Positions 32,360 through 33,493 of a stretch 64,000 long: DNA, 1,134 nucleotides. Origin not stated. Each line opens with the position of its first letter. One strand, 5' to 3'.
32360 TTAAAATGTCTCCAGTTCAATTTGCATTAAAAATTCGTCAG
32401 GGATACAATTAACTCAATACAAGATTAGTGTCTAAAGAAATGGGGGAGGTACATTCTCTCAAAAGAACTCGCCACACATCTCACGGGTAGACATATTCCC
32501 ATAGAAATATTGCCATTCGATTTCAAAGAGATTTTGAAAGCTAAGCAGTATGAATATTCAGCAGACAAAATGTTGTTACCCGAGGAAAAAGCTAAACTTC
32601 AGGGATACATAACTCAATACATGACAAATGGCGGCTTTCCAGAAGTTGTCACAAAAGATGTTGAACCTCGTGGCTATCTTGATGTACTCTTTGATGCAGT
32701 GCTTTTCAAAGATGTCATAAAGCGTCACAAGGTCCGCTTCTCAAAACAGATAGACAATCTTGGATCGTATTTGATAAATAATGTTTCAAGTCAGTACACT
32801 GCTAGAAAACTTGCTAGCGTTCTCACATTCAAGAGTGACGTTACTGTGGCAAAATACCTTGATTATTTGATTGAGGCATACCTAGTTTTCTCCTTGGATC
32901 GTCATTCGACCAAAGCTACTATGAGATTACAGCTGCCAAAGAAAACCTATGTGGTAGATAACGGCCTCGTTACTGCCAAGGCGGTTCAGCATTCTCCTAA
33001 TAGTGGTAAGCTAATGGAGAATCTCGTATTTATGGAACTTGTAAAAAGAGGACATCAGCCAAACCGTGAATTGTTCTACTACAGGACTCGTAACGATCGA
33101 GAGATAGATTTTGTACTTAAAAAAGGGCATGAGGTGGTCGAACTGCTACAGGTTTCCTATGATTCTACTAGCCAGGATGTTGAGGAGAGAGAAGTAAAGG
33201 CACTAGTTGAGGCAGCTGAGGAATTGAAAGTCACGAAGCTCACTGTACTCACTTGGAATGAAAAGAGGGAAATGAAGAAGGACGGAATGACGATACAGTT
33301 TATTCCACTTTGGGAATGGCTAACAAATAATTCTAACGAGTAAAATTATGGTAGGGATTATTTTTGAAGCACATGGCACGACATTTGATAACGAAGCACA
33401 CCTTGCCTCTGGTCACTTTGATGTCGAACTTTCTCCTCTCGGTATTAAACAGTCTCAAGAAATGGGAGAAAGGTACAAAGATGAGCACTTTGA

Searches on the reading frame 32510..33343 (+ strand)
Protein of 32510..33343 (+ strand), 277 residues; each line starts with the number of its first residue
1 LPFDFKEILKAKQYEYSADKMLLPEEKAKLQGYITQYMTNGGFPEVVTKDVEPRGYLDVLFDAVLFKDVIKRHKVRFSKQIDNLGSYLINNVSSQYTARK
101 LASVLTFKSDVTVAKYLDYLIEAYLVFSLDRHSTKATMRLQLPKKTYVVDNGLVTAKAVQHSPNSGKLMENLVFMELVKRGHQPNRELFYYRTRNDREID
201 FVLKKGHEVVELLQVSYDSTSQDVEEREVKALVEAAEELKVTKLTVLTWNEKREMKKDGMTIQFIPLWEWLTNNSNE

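Call 3: search_protein_families(library=pfam, proteins=[window:32510-33343:+], max_evalue=1)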
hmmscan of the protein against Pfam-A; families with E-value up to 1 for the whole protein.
window:32510-33343:+ (277 aa): 2 families
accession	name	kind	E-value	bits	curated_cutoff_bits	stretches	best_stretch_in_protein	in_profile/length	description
PF13635.12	DUF4143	-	4.3e-25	88.8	28.1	1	67-212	2-154/160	Domain of unknown function (DUF4143)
PF04471.18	Mrr_cat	-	0.0021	18.6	21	1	168-251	8-88/115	Restriction endonuclease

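Call 4: search_protein_families(library=padloc, proteins=[window:32510-33343:+], max_evalue=1)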
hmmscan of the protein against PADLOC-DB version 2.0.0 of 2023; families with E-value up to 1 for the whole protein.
window:32510-33343:+ (277 aa): 7 families
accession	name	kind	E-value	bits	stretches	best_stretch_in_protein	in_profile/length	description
PDLC04787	PDC-S01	-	2.1e-62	209.3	1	1-274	150-409/412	-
PDLC04789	PDC-S01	-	9.3e-29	98.6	1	5-209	136-333/375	-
PDLC04790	PDC-S01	-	1.2e-27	94.7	1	27-268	167-418/422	-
PDLC04791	PDC-S01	-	5.1e-15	53.1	1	27-221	151-355/395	-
PDLC04786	PDC-S01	-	4e-12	43.6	1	2-212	147-382/439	-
PDLC04792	PDC-S01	-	1.9e-08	31.3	1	29-268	182-428/452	-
PDLC04788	PDC-S01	-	3.4e-07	27.5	1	2-210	144-376/448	-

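Call 5: search_protein_families(library=ncbifam, proteins=[window:32510-33343:+], max_evalue=1)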
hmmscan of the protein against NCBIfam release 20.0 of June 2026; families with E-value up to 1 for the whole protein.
window:32510-33343:+ (277 aa): 1 family
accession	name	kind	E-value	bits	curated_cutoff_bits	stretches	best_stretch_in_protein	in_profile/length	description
TIGR01764.1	excise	domain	0.12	12.7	28.8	0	234-256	6-28/49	excisionase family DNA-binding protein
